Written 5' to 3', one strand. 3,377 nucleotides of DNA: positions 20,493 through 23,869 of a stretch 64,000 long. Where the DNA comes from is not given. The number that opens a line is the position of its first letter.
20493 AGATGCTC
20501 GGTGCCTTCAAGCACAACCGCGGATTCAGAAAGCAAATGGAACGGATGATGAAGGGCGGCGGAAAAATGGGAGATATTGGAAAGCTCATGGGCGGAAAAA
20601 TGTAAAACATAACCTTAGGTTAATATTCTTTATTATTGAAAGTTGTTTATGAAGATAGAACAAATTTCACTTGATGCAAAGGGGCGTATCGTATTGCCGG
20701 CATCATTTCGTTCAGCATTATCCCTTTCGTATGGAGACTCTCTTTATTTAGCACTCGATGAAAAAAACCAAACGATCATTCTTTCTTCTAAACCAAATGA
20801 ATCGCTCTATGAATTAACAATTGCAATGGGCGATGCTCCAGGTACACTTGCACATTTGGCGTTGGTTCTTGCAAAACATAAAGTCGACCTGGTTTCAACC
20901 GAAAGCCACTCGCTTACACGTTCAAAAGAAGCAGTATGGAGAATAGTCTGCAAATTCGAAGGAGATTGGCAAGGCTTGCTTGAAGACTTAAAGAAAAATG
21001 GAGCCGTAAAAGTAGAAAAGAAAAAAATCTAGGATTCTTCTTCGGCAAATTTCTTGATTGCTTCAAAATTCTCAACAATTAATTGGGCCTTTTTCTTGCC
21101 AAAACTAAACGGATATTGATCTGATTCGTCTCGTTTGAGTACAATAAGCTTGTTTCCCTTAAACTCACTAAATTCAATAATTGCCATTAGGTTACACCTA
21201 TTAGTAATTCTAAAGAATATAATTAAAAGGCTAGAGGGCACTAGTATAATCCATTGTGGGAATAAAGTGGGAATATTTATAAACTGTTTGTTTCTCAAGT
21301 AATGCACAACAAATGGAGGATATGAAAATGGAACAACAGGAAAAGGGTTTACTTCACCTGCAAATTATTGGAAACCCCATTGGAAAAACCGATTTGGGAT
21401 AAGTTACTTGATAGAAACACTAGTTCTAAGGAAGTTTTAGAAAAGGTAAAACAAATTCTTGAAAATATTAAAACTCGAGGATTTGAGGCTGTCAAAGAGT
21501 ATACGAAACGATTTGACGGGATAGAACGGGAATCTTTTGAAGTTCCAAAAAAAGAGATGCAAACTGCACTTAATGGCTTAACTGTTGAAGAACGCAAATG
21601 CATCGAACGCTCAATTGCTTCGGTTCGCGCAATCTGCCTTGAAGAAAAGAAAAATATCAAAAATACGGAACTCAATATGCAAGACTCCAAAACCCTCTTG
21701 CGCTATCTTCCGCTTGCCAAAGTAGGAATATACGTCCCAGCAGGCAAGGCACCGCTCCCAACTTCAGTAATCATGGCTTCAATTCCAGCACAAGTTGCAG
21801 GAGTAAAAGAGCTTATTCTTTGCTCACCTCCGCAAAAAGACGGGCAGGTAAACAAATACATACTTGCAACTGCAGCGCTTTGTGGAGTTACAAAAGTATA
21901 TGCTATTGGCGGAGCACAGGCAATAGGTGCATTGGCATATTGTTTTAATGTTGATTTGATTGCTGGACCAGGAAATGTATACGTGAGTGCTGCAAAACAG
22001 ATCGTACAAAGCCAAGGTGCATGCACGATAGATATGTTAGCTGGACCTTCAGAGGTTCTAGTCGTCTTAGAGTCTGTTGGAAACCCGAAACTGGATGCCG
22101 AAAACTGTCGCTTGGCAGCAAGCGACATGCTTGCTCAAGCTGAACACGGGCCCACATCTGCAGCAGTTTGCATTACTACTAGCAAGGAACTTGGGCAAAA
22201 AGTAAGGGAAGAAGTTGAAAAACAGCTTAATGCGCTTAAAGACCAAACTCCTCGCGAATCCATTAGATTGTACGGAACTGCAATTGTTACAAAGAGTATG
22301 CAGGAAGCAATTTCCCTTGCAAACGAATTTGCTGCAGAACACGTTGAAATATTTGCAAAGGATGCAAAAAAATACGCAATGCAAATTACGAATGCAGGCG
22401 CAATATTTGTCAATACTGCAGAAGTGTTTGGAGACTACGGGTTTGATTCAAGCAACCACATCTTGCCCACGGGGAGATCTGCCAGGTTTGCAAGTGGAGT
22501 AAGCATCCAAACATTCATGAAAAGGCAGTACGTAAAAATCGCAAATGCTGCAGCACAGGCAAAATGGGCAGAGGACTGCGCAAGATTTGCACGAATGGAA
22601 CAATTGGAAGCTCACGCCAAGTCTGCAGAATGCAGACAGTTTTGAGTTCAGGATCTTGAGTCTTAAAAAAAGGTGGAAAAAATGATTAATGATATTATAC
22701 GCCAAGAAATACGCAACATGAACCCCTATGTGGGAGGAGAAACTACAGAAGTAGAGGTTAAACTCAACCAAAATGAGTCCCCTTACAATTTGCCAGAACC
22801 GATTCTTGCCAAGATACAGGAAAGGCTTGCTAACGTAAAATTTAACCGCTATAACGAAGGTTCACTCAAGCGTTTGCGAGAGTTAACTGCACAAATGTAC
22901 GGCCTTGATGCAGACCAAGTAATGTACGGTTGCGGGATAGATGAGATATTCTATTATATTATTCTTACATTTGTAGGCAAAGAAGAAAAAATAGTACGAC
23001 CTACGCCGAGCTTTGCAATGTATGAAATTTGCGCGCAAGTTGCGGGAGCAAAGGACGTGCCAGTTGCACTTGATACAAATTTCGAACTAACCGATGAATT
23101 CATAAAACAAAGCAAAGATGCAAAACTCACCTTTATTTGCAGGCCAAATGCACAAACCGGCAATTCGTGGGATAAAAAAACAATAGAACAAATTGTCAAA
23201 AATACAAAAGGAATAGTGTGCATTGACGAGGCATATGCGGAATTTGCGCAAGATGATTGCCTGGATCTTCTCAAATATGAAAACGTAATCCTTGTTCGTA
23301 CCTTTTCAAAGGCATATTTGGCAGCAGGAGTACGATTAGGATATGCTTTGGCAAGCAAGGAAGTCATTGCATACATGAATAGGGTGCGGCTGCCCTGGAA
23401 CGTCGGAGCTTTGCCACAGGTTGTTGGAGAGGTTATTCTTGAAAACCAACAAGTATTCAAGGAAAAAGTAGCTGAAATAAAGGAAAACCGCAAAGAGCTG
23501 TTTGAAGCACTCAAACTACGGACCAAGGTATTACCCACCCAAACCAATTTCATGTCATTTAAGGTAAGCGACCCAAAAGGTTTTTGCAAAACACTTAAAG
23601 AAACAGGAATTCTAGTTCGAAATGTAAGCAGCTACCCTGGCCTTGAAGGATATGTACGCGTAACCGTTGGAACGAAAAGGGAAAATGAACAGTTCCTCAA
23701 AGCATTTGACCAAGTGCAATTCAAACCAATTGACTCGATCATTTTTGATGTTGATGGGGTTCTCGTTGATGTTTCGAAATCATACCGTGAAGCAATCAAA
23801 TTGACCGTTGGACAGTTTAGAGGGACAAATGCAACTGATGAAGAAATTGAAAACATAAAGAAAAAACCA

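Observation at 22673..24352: hisC fused to a HAD phosphatase domain: candidate missing histidinol-phosphate phosphatase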

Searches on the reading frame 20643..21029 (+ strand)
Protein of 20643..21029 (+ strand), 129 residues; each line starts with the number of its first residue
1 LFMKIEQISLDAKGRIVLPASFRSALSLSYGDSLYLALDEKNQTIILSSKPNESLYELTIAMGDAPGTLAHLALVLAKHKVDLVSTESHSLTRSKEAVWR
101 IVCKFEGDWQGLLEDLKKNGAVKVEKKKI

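Call 5: search_protein_families(library=pfam, proteins=[window:20643-21029:+])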
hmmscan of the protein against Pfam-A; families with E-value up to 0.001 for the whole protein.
window:20643-21029:+ (129 aa): 2 families
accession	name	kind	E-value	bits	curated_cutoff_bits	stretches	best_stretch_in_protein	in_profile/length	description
PF02381.23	MraZ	-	1.9e-06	28.2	23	1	1-29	1-29/72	MraZ protein, putative antitoxin-like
PF04014.23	MazE_antitoxin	-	5.2e-06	26.8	24.7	1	11-51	5-44/48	Antidote-toxin recognition MazE, bacterial antitoxin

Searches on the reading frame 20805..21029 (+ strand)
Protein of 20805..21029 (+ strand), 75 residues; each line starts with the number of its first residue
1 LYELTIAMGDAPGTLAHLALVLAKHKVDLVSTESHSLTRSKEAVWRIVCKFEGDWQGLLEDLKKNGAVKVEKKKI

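Call 75: search_protein_families(library=pfam, max_evalue=10, proteins=[window:20805-21029:+])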
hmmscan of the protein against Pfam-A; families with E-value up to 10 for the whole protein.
seq(75 aa): 3 families
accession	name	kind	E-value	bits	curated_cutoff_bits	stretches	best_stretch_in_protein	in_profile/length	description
PF01842.31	ACT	-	0.011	16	27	1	4-48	3-48/66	ACT domain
PF13291.12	ACT_4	-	0.024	15.8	27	1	3-39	8-44/80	ACT domain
PF22190.2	TTHA0829-like_ACT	-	0.049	14.1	27.4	1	4-48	5-48/70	TTHA0829-like ACT domain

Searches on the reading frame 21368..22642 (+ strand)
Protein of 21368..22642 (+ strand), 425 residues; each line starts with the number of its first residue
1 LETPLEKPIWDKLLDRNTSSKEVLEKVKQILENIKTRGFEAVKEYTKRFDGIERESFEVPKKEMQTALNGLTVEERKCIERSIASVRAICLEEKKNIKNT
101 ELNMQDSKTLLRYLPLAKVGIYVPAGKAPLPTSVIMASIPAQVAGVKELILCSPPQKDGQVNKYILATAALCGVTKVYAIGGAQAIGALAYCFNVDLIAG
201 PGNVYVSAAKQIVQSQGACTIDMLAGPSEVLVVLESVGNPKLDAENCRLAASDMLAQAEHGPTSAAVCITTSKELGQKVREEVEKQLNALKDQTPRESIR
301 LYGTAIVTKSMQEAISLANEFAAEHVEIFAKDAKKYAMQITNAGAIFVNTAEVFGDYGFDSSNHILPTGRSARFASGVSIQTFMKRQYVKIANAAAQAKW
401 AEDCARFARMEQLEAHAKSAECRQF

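Call 5: search_protein_families(library=pfam, proteins=[window:21368-22642:+])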
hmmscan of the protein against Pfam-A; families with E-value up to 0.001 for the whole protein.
window:21368-22642:+ (425 aa): 1 family
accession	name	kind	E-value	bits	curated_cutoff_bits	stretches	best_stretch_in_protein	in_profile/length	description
PF00815.25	Histidinol_dh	-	5.7e-126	421.3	27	1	17-423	5-410/411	Histidinol dehydrogenase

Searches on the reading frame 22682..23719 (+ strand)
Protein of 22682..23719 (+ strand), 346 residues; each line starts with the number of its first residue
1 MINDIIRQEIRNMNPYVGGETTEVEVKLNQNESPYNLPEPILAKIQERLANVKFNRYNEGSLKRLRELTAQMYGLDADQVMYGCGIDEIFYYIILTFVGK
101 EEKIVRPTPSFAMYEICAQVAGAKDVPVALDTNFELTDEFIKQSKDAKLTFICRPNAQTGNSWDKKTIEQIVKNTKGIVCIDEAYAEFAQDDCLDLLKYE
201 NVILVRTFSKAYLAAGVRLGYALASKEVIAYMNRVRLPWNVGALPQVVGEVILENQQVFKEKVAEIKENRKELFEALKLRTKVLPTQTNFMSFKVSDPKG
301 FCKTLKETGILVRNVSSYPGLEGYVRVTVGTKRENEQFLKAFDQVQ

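Call 56: search_solved_structures(query=window:22682-23719:+, max_evalue=1e-30, show_alignments=2)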
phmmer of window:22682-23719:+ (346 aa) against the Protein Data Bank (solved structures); distinct sequences matched with E-value up to 1e-30: 12.
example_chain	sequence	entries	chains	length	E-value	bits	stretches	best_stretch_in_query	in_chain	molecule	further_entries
3euc_A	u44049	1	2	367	2.2e-46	161.9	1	2-342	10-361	Histidinol-phosphate aminotransferase 2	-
3hdo_A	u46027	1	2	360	2e-45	158.7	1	6-344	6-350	Histidinol-phosphate aminotransferase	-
8bj4_A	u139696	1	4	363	3.2e-41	144.9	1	20-337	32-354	histidinol-phosphate aminotransferase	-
8bj1_A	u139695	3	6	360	3.2e-41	144.9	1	21-337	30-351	histidinol-phosphate aminotransferase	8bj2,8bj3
1h1c_A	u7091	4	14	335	8.8e-40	140.2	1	27-342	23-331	HISTIDINOL-PHOSPHATE AMINOTRANSFERASE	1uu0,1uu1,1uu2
2f8j_A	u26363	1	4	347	9.5e-40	140.1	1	27-342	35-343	Histidinol-phosphate aminotransferase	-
3get_A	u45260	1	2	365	8.9e-39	136.9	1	25-345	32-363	Histidinol-phosphate aminotransferase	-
1fg3_A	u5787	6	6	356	1e-37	133.4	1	2-342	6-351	HISTIDINOL PHOSPHATE AMINOTRANSFERASE | HISTIDINOL-PHOSPHATE AMINOTRANSFERASE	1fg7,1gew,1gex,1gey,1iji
7szp_A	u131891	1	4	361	9.4e-36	126.9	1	2-341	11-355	Histidinol-phosphate aminotransferase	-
3cq5_A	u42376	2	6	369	6.2e-35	124.2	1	6-342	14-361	Histidinol-phosphate aminotransferase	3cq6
3cq4_A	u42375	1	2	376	6.7e-35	124.1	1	6-342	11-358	Histidinol-phosphate aminotransferase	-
3ffh_A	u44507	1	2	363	7.3e-31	110.9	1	26-339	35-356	Histidinol-phosphate aminotransferase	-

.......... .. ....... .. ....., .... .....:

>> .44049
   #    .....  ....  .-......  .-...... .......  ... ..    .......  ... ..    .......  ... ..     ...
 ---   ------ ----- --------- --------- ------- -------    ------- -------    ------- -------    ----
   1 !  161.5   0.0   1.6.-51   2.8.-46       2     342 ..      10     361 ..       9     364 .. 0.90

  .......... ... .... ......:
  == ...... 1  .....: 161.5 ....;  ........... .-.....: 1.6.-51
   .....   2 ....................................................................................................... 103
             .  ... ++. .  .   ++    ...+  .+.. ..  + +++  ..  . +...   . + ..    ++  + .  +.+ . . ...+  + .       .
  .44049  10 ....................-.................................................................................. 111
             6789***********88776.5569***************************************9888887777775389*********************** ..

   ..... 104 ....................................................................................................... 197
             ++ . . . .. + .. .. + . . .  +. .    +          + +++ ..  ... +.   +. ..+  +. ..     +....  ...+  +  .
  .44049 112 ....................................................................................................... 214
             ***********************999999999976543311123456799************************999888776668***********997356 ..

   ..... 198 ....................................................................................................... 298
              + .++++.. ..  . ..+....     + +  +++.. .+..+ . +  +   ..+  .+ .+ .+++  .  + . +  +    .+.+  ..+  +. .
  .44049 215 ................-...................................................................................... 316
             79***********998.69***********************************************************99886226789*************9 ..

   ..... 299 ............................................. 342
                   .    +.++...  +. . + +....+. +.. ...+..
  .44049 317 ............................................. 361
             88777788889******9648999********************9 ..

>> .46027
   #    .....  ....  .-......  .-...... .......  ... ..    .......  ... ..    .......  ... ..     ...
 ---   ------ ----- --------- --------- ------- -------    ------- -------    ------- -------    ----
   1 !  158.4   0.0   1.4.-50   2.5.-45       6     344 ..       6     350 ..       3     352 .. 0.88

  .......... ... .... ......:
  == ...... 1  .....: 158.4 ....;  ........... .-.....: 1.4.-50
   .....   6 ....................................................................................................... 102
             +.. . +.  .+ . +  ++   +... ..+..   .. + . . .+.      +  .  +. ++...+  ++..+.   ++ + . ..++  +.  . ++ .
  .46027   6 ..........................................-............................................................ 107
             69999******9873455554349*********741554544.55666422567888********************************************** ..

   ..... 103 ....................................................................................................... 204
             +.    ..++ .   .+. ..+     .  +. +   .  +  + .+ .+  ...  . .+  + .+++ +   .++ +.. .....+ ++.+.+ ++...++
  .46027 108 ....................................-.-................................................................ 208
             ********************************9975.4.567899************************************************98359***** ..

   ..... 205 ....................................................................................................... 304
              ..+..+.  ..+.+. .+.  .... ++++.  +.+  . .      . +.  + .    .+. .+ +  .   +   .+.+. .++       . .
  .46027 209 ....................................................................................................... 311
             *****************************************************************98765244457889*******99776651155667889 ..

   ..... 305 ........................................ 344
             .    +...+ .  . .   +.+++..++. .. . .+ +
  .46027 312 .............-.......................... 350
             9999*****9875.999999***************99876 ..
